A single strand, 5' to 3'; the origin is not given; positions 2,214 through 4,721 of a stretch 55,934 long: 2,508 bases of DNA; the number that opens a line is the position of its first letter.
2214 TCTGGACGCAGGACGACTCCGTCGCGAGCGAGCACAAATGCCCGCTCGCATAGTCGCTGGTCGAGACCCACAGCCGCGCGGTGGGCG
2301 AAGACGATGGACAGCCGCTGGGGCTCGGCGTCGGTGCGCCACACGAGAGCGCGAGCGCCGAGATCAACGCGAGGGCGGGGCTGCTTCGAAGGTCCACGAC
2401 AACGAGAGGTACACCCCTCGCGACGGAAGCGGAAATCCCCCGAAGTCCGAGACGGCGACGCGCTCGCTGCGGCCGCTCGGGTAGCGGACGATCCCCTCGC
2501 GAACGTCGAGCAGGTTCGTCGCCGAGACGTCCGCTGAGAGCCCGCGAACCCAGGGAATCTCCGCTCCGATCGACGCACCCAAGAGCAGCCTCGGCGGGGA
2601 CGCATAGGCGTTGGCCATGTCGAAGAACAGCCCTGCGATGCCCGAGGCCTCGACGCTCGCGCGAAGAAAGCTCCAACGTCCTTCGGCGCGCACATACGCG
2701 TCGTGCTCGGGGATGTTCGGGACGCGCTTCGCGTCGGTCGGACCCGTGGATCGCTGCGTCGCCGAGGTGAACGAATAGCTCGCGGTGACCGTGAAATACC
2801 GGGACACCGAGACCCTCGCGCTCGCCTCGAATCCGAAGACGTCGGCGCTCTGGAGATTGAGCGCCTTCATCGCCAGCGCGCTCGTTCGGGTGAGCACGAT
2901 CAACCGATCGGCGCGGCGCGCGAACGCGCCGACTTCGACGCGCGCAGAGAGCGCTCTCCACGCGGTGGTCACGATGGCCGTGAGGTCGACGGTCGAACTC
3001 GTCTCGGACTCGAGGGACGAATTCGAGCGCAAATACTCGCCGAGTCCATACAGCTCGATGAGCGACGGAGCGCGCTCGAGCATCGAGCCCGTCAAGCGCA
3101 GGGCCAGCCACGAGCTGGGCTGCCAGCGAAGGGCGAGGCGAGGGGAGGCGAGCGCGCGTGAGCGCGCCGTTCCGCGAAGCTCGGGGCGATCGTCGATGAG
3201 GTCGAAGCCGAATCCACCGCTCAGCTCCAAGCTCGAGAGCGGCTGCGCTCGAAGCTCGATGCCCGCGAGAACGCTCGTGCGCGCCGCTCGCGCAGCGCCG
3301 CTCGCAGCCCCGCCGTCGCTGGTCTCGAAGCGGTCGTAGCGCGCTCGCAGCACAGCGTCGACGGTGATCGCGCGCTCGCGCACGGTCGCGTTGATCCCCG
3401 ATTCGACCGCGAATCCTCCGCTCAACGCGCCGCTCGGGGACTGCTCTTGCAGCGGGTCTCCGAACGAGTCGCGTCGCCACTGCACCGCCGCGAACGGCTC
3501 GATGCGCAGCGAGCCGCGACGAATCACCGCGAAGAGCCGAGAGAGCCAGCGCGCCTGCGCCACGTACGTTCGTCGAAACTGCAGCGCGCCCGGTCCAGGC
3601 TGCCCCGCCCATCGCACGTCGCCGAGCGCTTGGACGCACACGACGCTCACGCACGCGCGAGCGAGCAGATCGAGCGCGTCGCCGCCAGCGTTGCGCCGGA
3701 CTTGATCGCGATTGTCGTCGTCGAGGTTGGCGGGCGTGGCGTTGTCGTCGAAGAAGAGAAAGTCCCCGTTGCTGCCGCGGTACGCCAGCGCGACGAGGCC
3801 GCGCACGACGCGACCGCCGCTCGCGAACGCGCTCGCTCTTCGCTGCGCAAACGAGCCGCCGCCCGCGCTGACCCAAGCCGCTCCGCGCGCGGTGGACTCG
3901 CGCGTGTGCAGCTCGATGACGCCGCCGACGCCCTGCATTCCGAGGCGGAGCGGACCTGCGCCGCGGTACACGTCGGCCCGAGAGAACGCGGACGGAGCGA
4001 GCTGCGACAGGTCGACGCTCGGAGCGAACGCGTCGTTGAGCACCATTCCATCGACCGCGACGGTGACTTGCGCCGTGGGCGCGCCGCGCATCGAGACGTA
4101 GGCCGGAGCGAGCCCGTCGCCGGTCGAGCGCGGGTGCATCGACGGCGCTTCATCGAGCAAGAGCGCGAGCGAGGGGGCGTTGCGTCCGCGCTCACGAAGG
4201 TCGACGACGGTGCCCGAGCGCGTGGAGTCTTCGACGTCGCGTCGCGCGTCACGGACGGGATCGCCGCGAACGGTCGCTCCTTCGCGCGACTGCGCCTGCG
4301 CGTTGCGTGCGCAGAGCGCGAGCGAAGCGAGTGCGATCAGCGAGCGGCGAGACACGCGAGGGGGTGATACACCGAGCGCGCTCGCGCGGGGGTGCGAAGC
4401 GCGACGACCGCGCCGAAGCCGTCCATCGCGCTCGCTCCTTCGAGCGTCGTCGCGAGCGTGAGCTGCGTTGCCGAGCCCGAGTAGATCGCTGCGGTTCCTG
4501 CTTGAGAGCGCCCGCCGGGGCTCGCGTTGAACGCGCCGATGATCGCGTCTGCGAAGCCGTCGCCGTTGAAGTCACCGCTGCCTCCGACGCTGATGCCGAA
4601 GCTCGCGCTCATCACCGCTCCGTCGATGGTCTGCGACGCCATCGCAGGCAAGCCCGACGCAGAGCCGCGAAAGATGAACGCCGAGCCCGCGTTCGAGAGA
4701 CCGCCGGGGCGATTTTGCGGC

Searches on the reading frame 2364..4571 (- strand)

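Call 48: search_protein_families(library=pfam, proteins=[window:2364-4571:-], max_evalue=0.00001)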
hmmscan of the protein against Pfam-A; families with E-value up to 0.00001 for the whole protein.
window:2364-4571:- (735 aa): 2 families
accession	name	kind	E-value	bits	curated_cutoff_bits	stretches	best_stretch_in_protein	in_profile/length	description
PF00593.30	TonB_dep_Rec_b-barrel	-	2.6e-21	77.4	27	1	316-687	102-436/436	TonB dependent receptor-like, beta-barrel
PF07715.20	Plug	-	1.7e-11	45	23.9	1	114-218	3-107/107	TonB-dependent Receptor Plug Domain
